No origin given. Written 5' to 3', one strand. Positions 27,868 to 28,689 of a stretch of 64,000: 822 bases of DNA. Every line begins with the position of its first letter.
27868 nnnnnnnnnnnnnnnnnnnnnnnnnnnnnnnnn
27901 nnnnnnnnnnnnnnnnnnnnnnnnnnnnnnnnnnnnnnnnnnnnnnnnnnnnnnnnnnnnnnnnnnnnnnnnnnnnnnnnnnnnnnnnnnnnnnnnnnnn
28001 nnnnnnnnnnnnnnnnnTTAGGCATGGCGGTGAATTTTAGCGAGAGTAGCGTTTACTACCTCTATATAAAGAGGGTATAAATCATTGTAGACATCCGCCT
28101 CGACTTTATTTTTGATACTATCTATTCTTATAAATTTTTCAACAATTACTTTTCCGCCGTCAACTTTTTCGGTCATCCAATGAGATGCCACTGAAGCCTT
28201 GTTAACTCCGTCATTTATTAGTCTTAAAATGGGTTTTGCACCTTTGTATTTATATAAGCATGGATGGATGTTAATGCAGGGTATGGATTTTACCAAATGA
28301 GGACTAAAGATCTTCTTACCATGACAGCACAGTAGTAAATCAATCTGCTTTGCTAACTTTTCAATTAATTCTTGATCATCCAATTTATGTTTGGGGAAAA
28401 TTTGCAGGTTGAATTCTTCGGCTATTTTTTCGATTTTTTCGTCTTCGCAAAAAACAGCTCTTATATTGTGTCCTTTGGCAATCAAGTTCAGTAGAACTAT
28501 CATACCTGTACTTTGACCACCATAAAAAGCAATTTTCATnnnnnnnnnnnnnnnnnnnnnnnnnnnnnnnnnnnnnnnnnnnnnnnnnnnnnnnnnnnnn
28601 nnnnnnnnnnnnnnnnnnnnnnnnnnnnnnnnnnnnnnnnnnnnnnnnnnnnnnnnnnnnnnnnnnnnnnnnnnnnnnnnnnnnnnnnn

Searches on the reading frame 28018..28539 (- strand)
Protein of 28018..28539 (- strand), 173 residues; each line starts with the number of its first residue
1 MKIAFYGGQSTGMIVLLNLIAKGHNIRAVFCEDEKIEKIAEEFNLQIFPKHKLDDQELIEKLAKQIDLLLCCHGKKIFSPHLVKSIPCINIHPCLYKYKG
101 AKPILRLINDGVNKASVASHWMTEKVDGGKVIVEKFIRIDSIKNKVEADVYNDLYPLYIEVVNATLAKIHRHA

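Call 4: search_protein_families(library=ncbifam, proteins=[window:28018-28539:-], max_evalue=0.00001)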
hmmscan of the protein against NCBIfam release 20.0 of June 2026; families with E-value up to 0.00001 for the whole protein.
window:28018-28539:- (173 aa): 7 families
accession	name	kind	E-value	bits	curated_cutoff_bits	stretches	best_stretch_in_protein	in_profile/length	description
NF005755.0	PRK07579.1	equivalog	2e-16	60.6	238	1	17-170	18-168/245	dTDP-4-amino-4,6-dideoxyglucose formyltransferase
TIGR00460.1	fmt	equivalog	3.7e-12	46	201.5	1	32-154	45-169/315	methionyl-tRNA formyltransferase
TIGR00639.1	PurN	equivalog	7.5e-12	45.2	150.1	1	31-167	46-186/192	phosphoribosylglycinamide formyltransferase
TIGR00655.1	PurU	equivalog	9.3e-12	45.1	285.95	1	25-143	113-241/280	formyltetrahydrofolate deformylase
NF004684.0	PRK06027.1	subfamily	5.3e-09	36.2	223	1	26-143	119-246/286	formyltetrahydrofolate deformylase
NF005998.1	PRK08125.1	equivalog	1.4e-08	33.6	777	1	2-170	2-181/649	bifunctional UDP-4-amino-4-deoxy-L-arabinose formyltransferase/UDP-glucuronic acid oxidase ArnA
NF005414.0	PRK06988.1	equivalog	3e-06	26.5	316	1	5-141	7-156/311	formyltransferase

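Call 6: search_protein_families(library=pfam, proteins=[window:28018-28539:-], max_evalue=0.01)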
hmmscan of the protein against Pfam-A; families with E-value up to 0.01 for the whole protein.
window:28018-28539:- (173 aa): 1 family
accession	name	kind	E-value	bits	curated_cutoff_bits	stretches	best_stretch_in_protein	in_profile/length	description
PF00551.24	Formyl_trans_N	-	1.6e-13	51.2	26.1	1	44-143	57-159/181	Formyl transferase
